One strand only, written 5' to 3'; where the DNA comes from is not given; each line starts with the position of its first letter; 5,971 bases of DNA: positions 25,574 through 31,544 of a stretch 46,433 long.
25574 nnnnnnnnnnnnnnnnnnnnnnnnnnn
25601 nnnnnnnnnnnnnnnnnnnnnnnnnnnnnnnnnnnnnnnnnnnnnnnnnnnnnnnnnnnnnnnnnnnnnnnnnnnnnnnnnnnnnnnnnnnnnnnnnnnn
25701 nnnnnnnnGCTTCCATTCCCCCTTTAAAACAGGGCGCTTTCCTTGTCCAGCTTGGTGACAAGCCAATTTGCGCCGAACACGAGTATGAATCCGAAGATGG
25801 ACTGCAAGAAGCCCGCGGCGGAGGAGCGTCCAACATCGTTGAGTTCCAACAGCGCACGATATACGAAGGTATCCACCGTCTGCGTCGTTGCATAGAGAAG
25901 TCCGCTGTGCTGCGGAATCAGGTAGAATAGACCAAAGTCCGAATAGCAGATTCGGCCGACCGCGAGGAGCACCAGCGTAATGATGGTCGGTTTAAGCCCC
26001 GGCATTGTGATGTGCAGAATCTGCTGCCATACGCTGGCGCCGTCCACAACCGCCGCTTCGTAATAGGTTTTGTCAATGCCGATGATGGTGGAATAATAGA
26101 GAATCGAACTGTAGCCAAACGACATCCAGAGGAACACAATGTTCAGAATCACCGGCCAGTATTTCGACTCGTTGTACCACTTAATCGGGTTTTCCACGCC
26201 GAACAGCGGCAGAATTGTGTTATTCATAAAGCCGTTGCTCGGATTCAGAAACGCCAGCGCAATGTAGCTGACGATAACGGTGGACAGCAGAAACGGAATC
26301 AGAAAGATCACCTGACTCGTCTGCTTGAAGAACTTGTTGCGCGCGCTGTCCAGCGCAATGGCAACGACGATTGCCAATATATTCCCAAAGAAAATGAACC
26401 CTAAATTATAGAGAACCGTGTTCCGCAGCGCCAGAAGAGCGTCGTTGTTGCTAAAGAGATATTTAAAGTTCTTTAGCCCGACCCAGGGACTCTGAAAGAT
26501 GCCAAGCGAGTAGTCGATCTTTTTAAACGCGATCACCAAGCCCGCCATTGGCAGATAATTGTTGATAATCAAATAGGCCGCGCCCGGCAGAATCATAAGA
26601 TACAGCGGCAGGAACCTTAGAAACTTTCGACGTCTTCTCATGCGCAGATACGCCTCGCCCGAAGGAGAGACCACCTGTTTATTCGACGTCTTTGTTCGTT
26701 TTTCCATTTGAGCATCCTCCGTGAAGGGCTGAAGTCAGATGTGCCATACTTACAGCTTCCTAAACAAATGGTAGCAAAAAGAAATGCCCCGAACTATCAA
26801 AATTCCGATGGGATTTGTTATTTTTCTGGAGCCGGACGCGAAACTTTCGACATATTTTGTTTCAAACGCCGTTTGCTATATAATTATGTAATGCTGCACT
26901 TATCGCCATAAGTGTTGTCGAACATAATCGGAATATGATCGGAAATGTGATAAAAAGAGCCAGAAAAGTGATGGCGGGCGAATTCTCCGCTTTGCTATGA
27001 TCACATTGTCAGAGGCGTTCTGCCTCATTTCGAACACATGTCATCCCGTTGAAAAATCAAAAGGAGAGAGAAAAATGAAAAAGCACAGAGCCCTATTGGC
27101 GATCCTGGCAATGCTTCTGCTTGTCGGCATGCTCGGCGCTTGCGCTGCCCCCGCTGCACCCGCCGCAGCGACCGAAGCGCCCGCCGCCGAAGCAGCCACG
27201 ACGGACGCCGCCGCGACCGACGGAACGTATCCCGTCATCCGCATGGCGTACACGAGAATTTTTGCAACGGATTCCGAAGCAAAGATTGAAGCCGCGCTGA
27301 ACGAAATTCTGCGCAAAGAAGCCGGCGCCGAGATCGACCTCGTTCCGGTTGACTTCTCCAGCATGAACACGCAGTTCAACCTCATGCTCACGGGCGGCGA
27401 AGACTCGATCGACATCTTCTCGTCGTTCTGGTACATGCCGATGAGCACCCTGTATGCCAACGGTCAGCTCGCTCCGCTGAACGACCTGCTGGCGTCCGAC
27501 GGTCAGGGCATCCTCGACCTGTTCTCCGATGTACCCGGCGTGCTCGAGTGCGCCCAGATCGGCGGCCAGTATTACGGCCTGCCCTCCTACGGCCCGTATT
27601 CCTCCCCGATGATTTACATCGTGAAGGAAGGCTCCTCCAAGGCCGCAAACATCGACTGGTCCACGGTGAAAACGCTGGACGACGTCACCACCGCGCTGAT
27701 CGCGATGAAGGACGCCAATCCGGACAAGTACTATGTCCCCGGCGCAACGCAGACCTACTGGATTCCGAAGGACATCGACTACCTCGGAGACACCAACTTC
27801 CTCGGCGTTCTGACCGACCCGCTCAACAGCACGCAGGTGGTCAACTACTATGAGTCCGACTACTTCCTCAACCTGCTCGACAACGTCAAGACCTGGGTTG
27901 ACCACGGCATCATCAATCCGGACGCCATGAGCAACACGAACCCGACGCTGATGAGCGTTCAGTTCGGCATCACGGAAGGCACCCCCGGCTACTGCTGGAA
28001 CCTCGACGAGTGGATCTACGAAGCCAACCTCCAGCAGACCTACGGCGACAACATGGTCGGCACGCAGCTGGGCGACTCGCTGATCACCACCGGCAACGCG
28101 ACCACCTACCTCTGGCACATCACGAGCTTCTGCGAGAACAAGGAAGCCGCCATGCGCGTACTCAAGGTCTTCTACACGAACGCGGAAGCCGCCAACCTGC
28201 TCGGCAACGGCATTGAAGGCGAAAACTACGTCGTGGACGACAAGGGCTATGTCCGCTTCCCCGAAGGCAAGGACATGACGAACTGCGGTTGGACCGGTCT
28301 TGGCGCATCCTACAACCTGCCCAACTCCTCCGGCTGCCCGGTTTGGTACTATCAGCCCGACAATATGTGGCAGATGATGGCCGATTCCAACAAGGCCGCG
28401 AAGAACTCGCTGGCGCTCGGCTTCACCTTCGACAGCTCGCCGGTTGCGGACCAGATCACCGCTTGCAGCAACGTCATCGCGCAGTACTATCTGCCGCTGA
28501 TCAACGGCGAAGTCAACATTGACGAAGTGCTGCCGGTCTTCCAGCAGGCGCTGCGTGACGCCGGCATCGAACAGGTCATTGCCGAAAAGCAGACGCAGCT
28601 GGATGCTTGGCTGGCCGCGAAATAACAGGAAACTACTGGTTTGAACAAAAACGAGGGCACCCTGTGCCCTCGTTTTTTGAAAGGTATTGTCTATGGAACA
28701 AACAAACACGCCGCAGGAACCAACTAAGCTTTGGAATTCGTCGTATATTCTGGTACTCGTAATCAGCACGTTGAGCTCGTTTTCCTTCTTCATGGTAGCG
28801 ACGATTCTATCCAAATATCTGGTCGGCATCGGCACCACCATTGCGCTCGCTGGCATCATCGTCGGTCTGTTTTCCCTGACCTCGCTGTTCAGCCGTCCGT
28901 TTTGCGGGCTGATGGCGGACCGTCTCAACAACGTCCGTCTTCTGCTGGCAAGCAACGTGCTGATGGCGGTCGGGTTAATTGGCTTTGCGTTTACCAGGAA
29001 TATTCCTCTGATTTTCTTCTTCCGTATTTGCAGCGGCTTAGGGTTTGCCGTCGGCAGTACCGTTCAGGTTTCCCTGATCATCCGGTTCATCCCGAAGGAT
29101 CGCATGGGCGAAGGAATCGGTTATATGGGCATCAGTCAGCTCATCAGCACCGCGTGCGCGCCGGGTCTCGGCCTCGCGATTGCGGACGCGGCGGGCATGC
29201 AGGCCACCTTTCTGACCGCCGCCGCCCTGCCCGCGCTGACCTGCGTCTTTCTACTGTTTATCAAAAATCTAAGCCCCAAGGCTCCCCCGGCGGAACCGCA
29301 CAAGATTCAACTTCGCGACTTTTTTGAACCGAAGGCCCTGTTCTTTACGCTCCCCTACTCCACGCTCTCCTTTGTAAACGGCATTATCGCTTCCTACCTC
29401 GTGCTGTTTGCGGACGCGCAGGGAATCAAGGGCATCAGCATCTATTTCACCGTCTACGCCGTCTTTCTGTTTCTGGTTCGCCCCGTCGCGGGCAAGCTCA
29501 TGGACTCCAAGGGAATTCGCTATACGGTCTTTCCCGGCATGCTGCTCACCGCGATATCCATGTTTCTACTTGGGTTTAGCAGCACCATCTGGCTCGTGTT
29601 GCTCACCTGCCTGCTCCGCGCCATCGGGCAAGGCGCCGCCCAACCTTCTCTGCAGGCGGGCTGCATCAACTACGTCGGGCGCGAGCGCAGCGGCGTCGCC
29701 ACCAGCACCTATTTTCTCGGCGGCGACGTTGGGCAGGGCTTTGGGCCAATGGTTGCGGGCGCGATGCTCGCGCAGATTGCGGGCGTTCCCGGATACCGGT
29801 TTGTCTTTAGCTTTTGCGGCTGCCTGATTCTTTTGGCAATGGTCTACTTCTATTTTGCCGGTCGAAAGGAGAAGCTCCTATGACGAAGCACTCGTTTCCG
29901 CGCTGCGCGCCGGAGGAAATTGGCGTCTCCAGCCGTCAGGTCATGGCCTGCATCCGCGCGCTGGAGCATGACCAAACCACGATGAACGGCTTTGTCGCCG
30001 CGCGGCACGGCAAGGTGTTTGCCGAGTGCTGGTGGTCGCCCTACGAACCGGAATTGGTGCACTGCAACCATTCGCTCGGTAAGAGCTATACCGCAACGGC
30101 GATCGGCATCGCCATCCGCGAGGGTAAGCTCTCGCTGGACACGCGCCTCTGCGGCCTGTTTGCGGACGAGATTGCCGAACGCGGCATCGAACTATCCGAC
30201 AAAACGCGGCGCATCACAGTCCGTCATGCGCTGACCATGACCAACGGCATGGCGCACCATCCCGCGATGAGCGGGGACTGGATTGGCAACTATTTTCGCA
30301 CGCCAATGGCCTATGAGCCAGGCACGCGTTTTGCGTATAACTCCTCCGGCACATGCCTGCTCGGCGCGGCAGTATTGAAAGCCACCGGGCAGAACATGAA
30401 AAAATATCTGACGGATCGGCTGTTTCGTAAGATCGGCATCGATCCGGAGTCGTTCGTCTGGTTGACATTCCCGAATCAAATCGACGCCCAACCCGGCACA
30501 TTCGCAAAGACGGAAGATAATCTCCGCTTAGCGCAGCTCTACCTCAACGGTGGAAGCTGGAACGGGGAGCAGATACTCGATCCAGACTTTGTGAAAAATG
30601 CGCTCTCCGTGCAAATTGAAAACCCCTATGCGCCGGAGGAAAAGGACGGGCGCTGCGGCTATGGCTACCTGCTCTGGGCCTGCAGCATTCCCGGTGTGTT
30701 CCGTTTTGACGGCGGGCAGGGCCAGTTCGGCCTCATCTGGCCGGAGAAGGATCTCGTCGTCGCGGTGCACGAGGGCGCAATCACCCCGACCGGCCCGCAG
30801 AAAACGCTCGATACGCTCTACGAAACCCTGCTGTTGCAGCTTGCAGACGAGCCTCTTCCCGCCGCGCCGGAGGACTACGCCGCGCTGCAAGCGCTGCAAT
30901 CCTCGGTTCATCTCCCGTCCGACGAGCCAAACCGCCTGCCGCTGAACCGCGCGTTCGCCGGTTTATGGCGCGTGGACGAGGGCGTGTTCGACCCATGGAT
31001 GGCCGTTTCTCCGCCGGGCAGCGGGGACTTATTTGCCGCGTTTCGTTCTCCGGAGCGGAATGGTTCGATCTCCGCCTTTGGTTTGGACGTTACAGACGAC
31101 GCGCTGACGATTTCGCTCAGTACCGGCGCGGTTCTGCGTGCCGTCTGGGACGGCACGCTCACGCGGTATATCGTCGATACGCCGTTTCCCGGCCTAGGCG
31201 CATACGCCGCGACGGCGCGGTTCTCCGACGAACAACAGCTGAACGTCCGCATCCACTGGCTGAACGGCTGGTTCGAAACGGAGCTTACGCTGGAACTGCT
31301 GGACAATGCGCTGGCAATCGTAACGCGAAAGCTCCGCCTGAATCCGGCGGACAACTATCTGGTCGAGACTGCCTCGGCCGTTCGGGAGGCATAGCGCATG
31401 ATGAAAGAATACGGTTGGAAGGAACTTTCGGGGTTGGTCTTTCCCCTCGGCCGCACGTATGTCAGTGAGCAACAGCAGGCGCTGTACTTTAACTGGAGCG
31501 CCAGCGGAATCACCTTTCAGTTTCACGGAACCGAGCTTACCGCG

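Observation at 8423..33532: Esterase-saturated, glycosidase-free sugar locus: candidate intracellular pathway for heavily acylated alpha-glucosides (acyl-sugars)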

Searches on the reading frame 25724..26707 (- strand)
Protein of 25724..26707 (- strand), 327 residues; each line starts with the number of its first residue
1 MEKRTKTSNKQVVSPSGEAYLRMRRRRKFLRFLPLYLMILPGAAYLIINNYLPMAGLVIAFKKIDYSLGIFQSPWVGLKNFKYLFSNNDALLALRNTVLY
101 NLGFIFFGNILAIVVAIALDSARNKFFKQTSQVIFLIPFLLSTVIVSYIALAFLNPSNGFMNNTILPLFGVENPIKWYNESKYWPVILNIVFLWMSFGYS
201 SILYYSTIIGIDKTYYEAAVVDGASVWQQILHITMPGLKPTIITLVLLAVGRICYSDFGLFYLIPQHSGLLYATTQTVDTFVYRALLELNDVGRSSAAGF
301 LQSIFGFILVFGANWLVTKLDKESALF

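Call 5: search_protein_families(library=pfam, proteins=[window:25724-26707:-], max_evalue=0.01)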
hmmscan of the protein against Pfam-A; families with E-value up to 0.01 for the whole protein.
window:25724-26707:- (327 aa): 1 family
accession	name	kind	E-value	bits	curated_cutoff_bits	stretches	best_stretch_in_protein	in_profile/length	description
PF00528.27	BPD_transp_1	-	9.1e-15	55.3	26.4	1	108-320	1-182/184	Binding-protein-dependent transport system inner membrane component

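Call 66: search_protein_families(library=ncbifam, proteins=[window:25724-26707:-], max_evalue=0.00001)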
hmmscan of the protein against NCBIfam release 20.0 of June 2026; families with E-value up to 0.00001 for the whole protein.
window:25724-26707:- (327 aa): 10 families
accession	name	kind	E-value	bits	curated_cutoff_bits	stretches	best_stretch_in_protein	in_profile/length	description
NF040931.1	ABC_arch_GlcT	equivalog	1.3e-13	51.2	360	1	38-304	1-258/278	glucose ABC transporter permease GlcT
TIGR03262.1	PhnU2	equivalog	4.7e-12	45.3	593.25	1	44-265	12-212/546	putative 2-aminoethylphosphonate ABC transporter permease subunit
NF007852.0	PRK10561.1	equivalog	6.8e-11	42.5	335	1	31-309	11-276/295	sn-glycerol-3-phosphate ABC transporter permease UgpA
NF008232.0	PRK10999.1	equivalog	1.3e-10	40.6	392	1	75-267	264-456/520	maltose ABC transporter permease MalF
TIGR00969.1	3a0106s02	subfamily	3.5e-10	39.8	240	1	75-310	44-264/272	sulfate ABC transporter permease subunit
NF007044.0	PRK09497.1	equivalog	5e-08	32.7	348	1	129-293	99-251/285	spermidine/putrescine ABC transporter permease PotB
TIGR02140.1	permease_CysW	equivalog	1.2e-06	28.3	329.1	1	76-305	31-245/261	sulfate ABC transporter permease subunit CysW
TIGR02139.1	permease_CysT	equivalog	3e-06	27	246.1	1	71-317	29-259/265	sulfate ABC transporter permease subunit CysT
TIGR01581.1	Mo_ABC_porter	hypoth_equivalog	5.5e-06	26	210.3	1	85-286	14-200/225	ABC transporter permease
NF006939.0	PRK09421.1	equivalog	8.3e-06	25.4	262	0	111-283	29-187/230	molybdate ABC transporter permease subunit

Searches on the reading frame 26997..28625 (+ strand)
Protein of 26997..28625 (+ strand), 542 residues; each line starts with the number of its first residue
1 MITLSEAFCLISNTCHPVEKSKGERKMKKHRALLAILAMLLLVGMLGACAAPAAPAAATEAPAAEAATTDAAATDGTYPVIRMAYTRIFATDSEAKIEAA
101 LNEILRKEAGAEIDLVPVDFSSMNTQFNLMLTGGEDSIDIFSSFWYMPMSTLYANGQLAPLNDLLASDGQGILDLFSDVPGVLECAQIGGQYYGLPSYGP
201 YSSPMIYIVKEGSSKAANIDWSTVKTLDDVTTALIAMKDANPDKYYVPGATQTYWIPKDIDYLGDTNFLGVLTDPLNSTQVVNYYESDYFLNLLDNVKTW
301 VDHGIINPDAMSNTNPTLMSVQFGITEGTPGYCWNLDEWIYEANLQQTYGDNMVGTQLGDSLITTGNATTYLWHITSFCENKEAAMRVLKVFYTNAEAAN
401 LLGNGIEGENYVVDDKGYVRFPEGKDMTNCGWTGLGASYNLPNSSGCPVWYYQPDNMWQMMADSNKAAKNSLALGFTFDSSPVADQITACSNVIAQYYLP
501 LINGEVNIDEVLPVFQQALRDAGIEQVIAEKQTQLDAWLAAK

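Call 5: search_protein_families(library=pfam, proteins=[window:26997-28625:+], max_evalue=0.01)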
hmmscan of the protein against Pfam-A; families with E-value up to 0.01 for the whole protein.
window:26997-28625:+ (542 aa): 2 families
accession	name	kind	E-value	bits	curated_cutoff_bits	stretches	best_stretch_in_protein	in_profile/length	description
PF12010.13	DUF3502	-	1.8e-27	96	24.4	1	473-540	2-69/69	Domain of unknown function (DUF3502)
PF01547.30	SBP_bac_1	-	7.3e-09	36.5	26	1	98-278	7-189/307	Bacterial extracellular solute-binding protein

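Call 7: search_protein_families(library=ncbifam, proteins=[window:26997-28625:+], max_evalue=0.01)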
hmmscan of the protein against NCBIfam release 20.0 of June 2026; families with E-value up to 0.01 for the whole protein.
window:26997-28625:+ (542 aa): 0 families

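Call 42: search_solved_structures(query=window:27075-28625:+, max_evalue=0.001)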
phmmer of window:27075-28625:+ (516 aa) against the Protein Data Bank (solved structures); distinct sequences matched with E-value up to 0.001: 6.
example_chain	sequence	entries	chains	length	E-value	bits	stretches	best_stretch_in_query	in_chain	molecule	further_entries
5swa_A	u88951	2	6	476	2.9e-21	79.2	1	44-514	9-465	Extracellular solute-binding protein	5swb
5mlt_A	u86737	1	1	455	6.4e-20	74.7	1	64-514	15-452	ABC transporter, substrate-binding protein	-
5suo_A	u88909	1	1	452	7.2e-20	74.5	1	65-514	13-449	Extracellular solute-binding protein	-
5gx8_A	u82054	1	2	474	1.6e-05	27.2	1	60-390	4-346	Extracellular solute-binding protein family 1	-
5gub_A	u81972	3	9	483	2.1e-05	26.8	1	60-390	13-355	Extracellular solute-binding protein family 1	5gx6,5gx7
5xs8_A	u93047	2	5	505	2.5e-05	26.6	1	60-390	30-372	Extracellular solute-binding protein family 1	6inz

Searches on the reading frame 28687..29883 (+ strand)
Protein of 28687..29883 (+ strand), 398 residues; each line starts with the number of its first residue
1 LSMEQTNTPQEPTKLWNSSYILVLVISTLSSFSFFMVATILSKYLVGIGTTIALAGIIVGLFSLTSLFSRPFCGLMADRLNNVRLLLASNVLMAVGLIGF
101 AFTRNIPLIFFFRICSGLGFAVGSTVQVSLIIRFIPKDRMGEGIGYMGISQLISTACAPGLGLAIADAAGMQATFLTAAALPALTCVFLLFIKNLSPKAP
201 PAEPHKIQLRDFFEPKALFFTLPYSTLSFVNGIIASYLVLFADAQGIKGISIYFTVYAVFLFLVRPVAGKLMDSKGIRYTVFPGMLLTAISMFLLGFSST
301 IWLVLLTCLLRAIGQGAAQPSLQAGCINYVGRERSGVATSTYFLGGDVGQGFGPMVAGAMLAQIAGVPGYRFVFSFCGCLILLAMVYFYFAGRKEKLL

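Call 5: search_protein_families(library=pfam, proteins=[window:28687-29883:+], max_evalue=0.01)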
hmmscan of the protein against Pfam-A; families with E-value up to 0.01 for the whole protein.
window:28687-29883:+ (398 aa): 3 families
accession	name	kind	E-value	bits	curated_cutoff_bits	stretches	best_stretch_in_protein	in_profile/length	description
PF07690.21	MFS_1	-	3.8e-59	200.8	33.4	2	24-354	2-347/347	Major Facilitator Superfamily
PF12832.13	MFS_1_like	-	2.6e-07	30.4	25.2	1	40-361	15-362/373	MFS_1 like family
PF05977.19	MFS_3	-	2.9e-05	23.2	27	1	260-389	57-190/524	Transmembrane secretion effector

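Call 7: search_protein_families(library=ncbifam, proteins=[window:28687-29883:+], max_evalue=0.01)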
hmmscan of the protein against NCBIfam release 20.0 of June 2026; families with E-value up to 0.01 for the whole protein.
window:28687-29883:+ (398 aa): 42 families (the best 25 are shown)
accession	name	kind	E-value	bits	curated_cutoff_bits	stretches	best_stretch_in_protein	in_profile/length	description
TIGR00880.1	2_A_01_02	superfamily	1.4e-21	77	131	2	56-192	1-137/141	multidrug resistance protein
TIGR00881.1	2A0104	subfamily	4e-20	72.2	407.75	2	55-204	32-185/379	phosphoglycerate transporter protein PgtP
NF003477.0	PRK05122.1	subfamily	3e-17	62.4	374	1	22-394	20-393/404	MFS transporter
TIGR00900.1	2A0121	subfamily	3.1e-14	53.1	319.6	2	50-214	31-200/364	H+ Antiporter protein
NF049980.1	SfMCT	equivalog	2.7e-13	49.3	320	2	250-387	39-172/378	L-lactate MFS transporter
NF007372.0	PRK09874.1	equivalog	7e-13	48.4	571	2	252-391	58-192/408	multidrug efflux MFS transporter MdtG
NF047574.1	opine_export_Sa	equivalog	8.6e-11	41.5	235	1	26-389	16-385/388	staphylopine family metallophore export MFS transporter CntE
NF045488.1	tet_MFS_62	exception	1.9e-10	40.5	775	1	17-362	1-357/385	tetracycline efflux MFS transporter Tet(62)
NF009048.0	PRK12382.1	subfamily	3.3e-10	39.3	364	1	127-385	133-382/392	arabinose transporter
NF012174.0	tet_MFS_A_B_C_D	equivalog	6.9e-10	38.3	475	1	18-340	2-335/382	Tet(A)/Tet(B)/Tet(C) family tetracycline efflux MFS transporter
NF033135.1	cmx_cmrA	equivalog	1.1e-09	37.8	400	1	20-373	6-361/374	Cmx/CmrA family chloramphenicol efflux MFS transporter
NF053757.1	BclibactTpBcbE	equivalog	2.1e-09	36.8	600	1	48-365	32-367/394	bacillibactin exporter BcbE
NF012207.0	tet_MFS_H_J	exception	4.8e-09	35.7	700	2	17-327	2-324/392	Tet(H)/Tet(J) family tetracycline efflux MFS transporter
TIGR00890.1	2A0111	subfamily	7.2e-09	35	374.85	2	15-185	202-373/377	oxalate/formate antiport family MFS transporter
TIGR00895.1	2A0115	subfamily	5.1e-08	32.2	418.55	2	33-191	32-190/398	aromatic acid/H+ symport family MFS transporter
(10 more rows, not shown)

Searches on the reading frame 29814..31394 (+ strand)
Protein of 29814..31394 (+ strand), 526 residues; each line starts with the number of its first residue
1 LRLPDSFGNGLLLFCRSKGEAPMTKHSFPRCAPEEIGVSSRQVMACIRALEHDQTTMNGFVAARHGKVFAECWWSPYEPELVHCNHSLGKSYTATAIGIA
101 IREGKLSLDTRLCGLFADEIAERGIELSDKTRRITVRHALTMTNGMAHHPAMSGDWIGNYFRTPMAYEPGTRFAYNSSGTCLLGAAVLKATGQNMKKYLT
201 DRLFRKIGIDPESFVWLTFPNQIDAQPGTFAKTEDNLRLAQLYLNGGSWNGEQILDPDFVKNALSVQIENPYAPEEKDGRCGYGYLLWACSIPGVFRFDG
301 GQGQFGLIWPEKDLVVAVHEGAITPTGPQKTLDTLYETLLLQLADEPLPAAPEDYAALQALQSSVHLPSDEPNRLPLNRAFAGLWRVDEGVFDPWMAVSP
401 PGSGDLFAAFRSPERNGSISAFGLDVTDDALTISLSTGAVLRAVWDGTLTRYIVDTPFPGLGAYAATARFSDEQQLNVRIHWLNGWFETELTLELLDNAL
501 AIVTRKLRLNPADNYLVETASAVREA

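Call 5: search_protein_families(library=pfam, proteins=[window:29814-31394:+], max_evalue=0.01)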
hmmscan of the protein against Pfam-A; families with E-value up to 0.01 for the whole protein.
window:29814-31394:+ (526 aa): 1 family
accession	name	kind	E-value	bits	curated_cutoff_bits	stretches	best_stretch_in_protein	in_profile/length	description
PF00144.29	Beta-lactamase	-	1.6e-28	100.3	27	1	61-318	20-306/329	Beta-lactamase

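Call 7: search_protein_families(library=ncbifam, proteins=[window:29814-31394:+], max_evalue=0.01)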
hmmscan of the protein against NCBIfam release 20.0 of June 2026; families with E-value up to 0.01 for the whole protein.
window:29814-31394:+ (526 aa): 9 families
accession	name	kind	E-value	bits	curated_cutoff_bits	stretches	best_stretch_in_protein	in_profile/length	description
NF045925.1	3-sucCA_synth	equivalog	1.1e-54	185.7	800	1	27-368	26-355/498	3-succinylated cholic acid synthase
NF002968.0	PRK03642.1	equivalog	2e-06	26.9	385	1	162-210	190-238/432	penicillin binding protein PBP4B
NF038269.1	lipase_LipE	equivalog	4.3e-05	22.8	750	1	81-216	86-219/407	lipase LipE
NF052559.1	MthAcHydAcmB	equivalog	4.7e-05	22.3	550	1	161-215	161-214/391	methyl acetate hydrolase AcmB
NF000519.2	blaPDC_var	exception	0.00017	20.9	900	1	79-218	82-219/397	PDC variant family class C beta-lactamase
NF033085.1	bla_class_C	equivalog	0.00078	18.3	415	1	87-215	60-185/356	class C beta-lactamase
NF000422.6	blaPDC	exception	0.002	17.4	865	1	79-211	82-213/397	PDC family class C beta-lactamase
NF041666.1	ampC_Ecan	exception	0.0028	16.6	860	1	76-220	73-212/381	CMY2-MIR-ACT-EC family cephalosporin-hydrolyzing class C beta-lactamase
NF038366.1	blaSFDC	exception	0.0065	15.6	840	1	156-225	150-217/382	SFDC family class C beta-lactamase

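Call 43: search_solved_structures(query=window:29880-31394:+, max_evalue=0.00001)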
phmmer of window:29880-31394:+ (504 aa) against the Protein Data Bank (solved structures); distinct sequences matched with E-value up to 0.00001: 5.
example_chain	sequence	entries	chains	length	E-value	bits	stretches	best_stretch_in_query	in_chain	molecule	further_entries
8dc1_A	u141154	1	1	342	2.1e-14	56.5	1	6-316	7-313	Lsa45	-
4gb7_A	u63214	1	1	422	8.9e-13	51.1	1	146-322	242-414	6-aminohexanoate-dimer hydrolase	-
8rlj_A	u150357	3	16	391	5.6e-12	48.4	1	35-284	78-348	Class C beta-lactamase-related serine hydrolase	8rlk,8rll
6ksu_A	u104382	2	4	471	8.7e-08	34.6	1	65-193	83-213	Alpha/beta hydrolase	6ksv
3tg9_A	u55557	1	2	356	1.4e-06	30.7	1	126-241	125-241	Penicillin-binding protein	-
